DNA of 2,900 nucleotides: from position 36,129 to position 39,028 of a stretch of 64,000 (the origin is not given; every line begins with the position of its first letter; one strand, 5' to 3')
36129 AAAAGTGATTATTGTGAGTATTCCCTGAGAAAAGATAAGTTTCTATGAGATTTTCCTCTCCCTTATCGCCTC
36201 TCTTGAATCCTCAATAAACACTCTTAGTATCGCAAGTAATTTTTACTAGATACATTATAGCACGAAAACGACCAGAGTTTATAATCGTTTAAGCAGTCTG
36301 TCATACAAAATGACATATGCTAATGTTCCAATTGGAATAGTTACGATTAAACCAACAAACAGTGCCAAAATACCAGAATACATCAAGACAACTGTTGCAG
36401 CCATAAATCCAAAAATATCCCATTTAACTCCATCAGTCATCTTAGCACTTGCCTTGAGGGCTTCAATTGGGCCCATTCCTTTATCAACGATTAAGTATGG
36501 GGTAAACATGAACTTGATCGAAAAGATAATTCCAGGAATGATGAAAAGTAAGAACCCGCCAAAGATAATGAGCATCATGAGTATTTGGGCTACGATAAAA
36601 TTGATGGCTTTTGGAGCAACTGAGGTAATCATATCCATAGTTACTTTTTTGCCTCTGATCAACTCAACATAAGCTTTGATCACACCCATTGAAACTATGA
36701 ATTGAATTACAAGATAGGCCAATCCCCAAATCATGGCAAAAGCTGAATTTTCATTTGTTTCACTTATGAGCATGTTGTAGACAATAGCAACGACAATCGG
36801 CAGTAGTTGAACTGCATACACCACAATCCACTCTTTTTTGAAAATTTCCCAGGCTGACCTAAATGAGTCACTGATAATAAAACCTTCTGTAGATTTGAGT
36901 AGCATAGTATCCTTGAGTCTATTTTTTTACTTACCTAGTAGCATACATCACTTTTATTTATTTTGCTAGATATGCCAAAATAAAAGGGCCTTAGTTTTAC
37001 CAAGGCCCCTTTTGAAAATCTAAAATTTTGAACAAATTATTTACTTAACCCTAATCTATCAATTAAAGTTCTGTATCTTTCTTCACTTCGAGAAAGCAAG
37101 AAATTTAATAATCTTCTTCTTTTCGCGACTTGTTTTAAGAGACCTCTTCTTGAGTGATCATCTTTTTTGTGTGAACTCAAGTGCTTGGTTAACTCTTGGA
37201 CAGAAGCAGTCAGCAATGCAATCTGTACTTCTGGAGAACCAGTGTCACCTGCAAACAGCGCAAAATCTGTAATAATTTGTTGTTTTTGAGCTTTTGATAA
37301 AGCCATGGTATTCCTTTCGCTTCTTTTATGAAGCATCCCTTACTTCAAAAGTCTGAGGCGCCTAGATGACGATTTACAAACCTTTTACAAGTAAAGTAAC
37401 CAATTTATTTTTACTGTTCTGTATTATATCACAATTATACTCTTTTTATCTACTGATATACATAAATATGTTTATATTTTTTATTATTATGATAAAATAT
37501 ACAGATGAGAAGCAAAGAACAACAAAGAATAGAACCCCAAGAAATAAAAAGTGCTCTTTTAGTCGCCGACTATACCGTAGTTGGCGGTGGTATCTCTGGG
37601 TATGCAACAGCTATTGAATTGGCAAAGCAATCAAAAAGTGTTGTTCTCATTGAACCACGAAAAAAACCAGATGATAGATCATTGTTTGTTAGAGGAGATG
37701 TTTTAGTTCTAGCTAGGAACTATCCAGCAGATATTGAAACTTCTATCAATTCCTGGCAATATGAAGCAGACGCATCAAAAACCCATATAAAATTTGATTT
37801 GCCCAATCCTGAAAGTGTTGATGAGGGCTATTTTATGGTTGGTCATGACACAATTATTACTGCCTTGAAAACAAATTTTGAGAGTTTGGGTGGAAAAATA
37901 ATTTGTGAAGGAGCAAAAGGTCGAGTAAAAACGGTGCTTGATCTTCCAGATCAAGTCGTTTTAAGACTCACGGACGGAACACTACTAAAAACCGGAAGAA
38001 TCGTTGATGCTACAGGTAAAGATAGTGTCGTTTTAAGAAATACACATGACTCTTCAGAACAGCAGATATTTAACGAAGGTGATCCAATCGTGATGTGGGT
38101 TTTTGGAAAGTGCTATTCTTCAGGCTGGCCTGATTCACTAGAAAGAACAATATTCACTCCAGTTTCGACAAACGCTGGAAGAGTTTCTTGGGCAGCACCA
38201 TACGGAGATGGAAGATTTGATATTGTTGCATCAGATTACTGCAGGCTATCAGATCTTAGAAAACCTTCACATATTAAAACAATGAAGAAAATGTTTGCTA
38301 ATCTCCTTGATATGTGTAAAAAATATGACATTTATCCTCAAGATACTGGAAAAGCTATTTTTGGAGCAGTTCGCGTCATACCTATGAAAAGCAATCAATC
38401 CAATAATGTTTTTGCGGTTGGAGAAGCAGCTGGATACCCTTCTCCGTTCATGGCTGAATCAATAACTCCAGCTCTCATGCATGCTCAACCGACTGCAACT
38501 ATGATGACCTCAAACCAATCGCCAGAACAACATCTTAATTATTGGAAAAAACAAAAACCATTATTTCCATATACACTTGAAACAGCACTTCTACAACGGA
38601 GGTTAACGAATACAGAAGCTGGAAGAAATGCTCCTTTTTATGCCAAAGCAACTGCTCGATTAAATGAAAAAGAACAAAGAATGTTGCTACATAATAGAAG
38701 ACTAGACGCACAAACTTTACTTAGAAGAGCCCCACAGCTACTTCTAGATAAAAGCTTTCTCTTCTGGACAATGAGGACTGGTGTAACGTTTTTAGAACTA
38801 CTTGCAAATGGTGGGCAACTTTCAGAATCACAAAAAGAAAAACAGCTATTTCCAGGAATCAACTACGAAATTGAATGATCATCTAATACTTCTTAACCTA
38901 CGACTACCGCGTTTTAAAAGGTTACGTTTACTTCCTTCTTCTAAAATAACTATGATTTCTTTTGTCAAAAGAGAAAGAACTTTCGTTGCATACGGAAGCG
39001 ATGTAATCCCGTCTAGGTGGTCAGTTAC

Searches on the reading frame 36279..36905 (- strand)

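Call 52: search_protein_families(library=pfam, proteins=[window:36279-36905:-], max_evalue=0.001)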
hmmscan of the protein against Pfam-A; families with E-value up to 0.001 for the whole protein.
window:36279-36905:- (208 aa): 3 families
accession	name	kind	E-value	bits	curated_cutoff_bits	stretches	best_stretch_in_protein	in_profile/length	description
PF06161.16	DUF975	-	5.7e-06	26.8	34.8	1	104-207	140-242/243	Protein of unknown function (DUF975)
PF06790.16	UPF0259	-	2.9e-05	24.4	31.4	1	86-157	115-187/248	Uncharacterised protein family (UPF0259)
PF10110.14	GPDPase_memb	-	0.00025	20.3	29.6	1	102-187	151-241/321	Membrane domain of glycerophosphoryl diester phosphodiesterase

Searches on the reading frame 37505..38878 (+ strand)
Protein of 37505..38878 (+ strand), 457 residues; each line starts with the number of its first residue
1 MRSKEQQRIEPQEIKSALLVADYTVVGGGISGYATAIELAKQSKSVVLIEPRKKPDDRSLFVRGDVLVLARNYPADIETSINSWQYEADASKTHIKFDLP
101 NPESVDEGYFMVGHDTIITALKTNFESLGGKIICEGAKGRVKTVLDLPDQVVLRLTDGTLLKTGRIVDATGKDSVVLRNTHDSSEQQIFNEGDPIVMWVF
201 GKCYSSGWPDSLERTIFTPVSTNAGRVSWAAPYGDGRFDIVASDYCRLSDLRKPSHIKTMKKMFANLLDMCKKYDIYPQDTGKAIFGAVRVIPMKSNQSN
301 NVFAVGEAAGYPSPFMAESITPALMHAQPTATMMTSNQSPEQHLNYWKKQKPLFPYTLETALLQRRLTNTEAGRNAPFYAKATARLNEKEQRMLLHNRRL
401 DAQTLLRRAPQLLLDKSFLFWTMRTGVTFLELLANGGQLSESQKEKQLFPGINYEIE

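Call 52: search_protein_families(library=pfam, proteins=[window:37505-38878:+], max_evalue=0.001)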
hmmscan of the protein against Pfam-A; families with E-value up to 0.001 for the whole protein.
window:37505-38878:+ (457 aa): 6 families
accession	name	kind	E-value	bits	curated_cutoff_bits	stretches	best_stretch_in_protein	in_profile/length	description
PF01266.30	DAO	-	1.6e-09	38.2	27.9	1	22-55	1-34/353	FAD dependent oxidoreductase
PF13450.12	NAD_binding_8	-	1.5e-05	25.7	21.9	1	25-54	1-30/68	NAD(P)-binding Rossmann-like domain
PF07992.20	Pyr_redox_2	-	7.7e-05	22.7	26.1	1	22-179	2-115/291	Pyridine nucleotide-disulphide oxidoreductase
PF12831.13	FAD_oxidored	-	0.00013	21.8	27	1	23-53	2-32/416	FAD dependent oxidoreductase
PF00890.30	FAD_binding_2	-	0.00033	20.4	20.4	0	24-54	3-33/414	FAD binding domain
PF05834.18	Lycopene_cycl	-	0.0007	19.2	23.4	0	22-174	1-143/380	Lycopene cyclase protein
